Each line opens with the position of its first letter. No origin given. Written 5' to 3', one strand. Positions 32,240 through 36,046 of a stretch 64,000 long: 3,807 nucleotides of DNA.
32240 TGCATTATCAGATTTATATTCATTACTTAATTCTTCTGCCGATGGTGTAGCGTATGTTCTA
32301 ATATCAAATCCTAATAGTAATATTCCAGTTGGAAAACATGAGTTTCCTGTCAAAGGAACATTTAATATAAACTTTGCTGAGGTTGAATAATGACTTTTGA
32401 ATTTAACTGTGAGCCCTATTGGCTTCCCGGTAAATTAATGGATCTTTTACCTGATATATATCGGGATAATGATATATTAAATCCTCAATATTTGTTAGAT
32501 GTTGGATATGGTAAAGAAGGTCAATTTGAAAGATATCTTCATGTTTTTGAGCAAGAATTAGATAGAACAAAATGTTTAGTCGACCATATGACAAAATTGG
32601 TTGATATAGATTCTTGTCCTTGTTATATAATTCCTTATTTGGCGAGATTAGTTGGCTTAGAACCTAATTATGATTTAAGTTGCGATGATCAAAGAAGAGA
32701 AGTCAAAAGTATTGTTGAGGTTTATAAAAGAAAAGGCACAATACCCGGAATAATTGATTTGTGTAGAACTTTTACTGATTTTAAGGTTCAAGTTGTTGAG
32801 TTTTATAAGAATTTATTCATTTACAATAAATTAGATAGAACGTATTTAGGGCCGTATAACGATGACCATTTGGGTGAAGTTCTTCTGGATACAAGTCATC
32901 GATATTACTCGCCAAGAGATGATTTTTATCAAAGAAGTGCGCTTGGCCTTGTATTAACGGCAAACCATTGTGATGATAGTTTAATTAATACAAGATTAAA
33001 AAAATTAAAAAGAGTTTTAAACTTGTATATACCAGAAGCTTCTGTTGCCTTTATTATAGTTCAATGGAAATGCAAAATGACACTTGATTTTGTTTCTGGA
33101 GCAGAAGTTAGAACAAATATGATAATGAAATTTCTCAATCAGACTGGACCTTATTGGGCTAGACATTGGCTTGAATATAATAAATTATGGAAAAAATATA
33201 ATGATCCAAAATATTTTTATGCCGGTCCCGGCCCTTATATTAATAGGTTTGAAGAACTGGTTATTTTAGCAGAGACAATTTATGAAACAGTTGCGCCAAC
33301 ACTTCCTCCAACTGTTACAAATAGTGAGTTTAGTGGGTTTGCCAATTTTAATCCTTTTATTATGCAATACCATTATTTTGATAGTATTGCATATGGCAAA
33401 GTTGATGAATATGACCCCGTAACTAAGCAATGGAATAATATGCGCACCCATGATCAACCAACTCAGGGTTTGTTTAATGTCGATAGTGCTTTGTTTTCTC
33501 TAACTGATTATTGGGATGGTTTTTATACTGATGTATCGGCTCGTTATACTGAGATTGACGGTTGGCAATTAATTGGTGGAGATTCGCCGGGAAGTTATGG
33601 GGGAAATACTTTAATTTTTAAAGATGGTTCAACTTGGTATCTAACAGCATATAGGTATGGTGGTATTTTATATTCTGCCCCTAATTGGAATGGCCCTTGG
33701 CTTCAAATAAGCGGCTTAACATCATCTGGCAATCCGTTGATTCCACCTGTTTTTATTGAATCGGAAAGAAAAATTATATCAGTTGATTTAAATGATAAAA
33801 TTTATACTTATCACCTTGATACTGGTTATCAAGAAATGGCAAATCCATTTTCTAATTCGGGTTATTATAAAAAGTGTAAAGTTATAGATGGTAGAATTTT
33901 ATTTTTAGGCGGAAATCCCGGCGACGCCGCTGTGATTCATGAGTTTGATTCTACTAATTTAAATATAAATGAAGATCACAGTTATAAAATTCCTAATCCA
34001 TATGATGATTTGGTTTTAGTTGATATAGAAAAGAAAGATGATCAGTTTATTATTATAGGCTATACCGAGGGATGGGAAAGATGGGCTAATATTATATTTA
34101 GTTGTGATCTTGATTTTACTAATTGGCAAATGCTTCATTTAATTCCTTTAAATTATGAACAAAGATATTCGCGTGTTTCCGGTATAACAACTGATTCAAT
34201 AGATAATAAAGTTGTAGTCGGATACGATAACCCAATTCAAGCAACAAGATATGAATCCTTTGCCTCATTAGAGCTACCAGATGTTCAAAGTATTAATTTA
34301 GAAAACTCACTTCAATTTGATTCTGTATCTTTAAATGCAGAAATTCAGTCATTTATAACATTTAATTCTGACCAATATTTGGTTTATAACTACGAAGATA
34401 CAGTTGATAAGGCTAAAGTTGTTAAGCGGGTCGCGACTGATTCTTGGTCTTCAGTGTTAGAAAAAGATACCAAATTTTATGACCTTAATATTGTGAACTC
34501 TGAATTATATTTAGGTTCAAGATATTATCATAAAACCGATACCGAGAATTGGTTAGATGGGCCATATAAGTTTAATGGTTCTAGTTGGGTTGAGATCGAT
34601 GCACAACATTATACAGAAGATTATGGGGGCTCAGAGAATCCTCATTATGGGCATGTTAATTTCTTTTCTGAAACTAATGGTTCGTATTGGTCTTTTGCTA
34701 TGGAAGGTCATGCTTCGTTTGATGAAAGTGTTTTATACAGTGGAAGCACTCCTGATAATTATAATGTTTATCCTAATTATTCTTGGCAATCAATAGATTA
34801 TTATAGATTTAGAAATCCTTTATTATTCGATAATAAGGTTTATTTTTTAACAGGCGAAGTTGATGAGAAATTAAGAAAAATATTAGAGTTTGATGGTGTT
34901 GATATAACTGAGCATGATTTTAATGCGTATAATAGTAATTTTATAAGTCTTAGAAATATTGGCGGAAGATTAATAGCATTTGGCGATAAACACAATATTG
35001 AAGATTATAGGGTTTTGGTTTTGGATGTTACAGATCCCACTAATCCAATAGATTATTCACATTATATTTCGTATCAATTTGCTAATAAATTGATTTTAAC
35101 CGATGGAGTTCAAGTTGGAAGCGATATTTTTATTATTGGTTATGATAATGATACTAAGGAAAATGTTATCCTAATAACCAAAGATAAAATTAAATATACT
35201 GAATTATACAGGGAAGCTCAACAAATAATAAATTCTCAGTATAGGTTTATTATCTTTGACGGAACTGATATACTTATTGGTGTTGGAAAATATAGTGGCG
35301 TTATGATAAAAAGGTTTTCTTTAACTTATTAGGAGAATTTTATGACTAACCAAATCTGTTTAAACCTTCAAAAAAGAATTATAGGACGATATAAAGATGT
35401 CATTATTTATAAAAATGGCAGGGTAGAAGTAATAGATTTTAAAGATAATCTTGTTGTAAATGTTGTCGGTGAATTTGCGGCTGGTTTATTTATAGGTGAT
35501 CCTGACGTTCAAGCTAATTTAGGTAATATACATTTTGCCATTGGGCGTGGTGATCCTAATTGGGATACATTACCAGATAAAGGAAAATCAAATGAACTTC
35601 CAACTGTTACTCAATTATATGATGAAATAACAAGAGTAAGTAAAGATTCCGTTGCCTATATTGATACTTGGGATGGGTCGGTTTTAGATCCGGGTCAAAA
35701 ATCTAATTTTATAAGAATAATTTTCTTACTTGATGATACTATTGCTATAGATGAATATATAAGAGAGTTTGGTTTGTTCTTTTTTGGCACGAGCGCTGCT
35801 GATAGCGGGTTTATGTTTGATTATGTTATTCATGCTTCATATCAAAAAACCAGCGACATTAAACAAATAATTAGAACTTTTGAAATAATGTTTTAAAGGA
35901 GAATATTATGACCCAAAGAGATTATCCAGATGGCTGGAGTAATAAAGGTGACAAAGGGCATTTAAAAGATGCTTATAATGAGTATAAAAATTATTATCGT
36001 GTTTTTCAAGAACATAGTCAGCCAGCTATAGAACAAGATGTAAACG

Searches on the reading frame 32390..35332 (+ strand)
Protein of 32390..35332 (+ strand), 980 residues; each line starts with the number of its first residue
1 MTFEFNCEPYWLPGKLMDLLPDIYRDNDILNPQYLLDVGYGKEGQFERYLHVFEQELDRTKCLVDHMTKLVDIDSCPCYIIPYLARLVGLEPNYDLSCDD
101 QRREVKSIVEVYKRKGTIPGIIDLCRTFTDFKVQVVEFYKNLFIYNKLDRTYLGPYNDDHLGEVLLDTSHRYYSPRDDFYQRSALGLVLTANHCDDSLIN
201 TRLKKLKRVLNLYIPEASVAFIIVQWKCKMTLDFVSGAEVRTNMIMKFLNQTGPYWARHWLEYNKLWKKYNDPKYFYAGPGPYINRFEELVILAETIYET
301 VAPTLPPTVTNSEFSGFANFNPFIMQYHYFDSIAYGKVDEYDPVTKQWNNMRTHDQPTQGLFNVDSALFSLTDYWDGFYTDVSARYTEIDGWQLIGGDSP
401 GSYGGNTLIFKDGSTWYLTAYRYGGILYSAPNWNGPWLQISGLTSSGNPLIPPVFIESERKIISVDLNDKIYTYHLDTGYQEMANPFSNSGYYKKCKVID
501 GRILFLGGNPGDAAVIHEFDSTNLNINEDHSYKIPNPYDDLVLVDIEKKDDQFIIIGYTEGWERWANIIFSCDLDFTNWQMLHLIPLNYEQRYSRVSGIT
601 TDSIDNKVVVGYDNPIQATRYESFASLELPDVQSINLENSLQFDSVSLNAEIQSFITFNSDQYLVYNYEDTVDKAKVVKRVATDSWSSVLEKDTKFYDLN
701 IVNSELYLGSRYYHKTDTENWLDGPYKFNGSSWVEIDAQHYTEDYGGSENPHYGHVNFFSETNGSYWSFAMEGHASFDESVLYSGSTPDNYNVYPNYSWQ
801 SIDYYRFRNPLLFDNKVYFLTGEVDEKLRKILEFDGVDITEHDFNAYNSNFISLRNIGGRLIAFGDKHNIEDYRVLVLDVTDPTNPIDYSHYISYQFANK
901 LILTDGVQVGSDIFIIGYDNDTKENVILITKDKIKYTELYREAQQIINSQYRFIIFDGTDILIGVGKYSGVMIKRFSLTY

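Call 12: search_protein_families(library=phrogs, proteins=[window:32390-35332:+], max_evalue=0.001)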
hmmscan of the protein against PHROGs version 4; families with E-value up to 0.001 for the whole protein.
window:32390-35332:+ (980 aa): 1 family
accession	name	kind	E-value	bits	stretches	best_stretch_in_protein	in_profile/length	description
phrog_1160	-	tail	8.7e-05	22.4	1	16-144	20-138/528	baseplate protein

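Call 27: search_protein_families(library=pfam, proteins=[window:32390-35332:+], max_evalue=0.01)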
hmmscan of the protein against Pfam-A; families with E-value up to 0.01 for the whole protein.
window:32390-35332:+ (980 aa): 1 family
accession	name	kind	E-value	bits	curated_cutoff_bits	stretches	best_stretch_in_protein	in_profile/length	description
PF09684.15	Tail_P2_I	-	3.1e-07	30.8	20.6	1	50-140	9-99/139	Phage tail protein (Tail_P2_I)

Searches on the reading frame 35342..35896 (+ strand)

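Call 13: search_protein_families(library=phrogs, proteins=[window:35342-35896:+], max_evalue=0.001)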
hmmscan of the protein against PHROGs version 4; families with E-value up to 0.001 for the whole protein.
window:35342-35896:+ (184 aa): 1 family
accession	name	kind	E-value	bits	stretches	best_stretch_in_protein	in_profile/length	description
phrog_5417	-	unknown function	5.1e-05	24.2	1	22-183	19-155/156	-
